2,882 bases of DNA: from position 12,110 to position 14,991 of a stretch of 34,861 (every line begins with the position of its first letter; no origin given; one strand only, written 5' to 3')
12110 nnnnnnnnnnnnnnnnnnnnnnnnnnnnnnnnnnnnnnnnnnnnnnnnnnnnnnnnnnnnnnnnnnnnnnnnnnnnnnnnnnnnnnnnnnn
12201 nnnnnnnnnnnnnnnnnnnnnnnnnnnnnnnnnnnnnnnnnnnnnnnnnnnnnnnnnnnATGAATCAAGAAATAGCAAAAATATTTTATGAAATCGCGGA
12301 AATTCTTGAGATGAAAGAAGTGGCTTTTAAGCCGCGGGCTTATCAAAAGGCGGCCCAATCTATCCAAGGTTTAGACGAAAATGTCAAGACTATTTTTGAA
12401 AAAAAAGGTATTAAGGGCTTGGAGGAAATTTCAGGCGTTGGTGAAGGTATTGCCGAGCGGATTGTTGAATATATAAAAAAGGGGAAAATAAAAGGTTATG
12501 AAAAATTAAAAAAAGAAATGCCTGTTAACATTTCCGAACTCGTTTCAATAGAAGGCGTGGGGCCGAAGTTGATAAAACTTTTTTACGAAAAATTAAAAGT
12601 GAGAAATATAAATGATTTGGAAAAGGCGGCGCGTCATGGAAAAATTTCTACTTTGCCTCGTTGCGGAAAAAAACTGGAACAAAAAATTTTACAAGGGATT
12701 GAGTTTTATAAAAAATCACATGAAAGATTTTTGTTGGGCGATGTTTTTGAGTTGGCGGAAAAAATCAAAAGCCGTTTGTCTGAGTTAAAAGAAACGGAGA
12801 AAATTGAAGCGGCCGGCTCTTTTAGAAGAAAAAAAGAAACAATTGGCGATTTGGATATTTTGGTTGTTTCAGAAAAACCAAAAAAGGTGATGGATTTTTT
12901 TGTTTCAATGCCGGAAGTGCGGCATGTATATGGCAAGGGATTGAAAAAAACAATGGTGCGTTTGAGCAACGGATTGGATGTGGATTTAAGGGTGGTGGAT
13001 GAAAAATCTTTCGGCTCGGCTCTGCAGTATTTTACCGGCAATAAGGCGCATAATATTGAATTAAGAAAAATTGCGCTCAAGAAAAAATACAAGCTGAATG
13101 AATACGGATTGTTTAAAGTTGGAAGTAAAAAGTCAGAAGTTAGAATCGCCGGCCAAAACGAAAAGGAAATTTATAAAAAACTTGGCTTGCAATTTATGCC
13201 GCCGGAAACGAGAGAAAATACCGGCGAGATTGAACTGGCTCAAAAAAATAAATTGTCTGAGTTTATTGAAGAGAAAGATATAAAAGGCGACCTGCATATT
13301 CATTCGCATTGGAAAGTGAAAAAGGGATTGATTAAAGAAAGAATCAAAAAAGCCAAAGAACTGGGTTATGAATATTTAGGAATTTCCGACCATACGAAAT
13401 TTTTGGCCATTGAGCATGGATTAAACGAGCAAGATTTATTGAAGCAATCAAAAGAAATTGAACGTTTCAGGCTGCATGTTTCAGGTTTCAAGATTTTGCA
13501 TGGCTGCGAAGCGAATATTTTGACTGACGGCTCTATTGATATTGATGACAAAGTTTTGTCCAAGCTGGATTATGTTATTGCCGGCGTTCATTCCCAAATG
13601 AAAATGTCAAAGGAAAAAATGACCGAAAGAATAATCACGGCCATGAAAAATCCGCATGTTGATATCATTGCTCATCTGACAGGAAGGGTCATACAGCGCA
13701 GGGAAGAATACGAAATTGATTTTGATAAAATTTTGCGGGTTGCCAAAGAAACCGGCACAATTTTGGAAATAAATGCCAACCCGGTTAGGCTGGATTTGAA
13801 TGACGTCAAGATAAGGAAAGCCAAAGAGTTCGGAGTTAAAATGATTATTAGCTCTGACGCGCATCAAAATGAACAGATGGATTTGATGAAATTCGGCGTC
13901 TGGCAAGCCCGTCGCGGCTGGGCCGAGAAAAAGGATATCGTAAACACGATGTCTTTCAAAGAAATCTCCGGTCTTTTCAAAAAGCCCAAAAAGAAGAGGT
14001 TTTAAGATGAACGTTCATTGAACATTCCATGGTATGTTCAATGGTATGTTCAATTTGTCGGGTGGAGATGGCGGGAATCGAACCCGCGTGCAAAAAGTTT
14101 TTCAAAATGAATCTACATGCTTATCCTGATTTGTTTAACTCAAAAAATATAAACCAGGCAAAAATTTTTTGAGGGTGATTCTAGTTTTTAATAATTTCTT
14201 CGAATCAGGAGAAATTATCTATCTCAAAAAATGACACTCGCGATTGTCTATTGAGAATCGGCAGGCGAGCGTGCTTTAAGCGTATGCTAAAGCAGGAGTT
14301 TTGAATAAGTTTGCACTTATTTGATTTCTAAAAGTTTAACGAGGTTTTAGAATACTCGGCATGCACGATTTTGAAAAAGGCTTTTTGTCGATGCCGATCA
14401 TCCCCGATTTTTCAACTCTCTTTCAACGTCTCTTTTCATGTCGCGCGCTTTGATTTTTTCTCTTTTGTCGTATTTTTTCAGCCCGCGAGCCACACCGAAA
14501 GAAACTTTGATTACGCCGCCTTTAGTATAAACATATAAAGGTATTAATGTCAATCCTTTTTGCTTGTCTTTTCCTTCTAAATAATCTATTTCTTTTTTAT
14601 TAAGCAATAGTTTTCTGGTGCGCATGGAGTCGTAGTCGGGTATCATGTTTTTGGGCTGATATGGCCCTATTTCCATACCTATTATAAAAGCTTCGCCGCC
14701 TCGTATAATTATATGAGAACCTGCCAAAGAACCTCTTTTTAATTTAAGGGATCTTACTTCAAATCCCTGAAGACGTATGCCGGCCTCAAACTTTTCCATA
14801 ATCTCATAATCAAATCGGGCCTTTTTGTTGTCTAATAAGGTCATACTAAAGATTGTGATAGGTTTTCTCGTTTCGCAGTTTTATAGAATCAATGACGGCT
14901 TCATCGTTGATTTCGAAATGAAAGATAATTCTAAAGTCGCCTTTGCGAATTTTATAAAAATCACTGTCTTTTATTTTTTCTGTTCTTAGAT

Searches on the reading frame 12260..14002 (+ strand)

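Call 80: search_protein_families(library=pfam, proteins=[window:12260-14002:+], max_evalue=0.0001)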
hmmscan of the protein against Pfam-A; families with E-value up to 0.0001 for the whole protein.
window:12260-14002:+ (581 aa): 6 families
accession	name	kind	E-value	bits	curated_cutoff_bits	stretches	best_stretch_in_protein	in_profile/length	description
PF14791.11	DNA_pol_B_thumb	-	1.5e-23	82.9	25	1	254-319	1-63/63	DNA polymerase beta thumb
PF14716.13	HHH_8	-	1.6e-18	67.3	30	1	2-76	3-72/73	Helix-hairpin-helix domain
PF02811.25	PHP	-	1.1e-09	39.3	26.4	1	344-506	1-163/164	PHP domain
PF14520.12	HHH_5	-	1.2e-09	38.9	27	1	92-146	2-54/57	Helix-hairpin-helix domain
PF14792.12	DNA_pol_B_palm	-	4.9e-07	30.4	25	1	163-209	8-54/113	DNA polymerase beta palm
PF00633.29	HHH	-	1.2e-06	28.5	24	0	83-104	2-23/30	Helix-hairpin-helix motif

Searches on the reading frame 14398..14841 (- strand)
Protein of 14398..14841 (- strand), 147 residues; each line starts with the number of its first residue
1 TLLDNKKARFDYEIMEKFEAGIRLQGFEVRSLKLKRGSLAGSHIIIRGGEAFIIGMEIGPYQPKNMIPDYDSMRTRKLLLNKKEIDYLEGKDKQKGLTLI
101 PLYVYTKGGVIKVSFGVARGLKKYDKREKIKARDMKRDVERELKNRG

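Call 80: search_protein_families(library=pfam, proteins=[window:14398-14841:-], max_evalue=0.0001)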
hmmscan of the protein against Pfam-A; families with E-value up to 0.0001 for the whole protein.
window:14398-14841:- (147 aa): 1 family
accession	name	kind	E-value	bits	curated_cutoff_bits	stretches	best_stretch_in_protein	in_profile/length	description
PF01668.23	SmpB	-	1.1e-49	168.5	27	1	3-145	2-143/143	SmpB protein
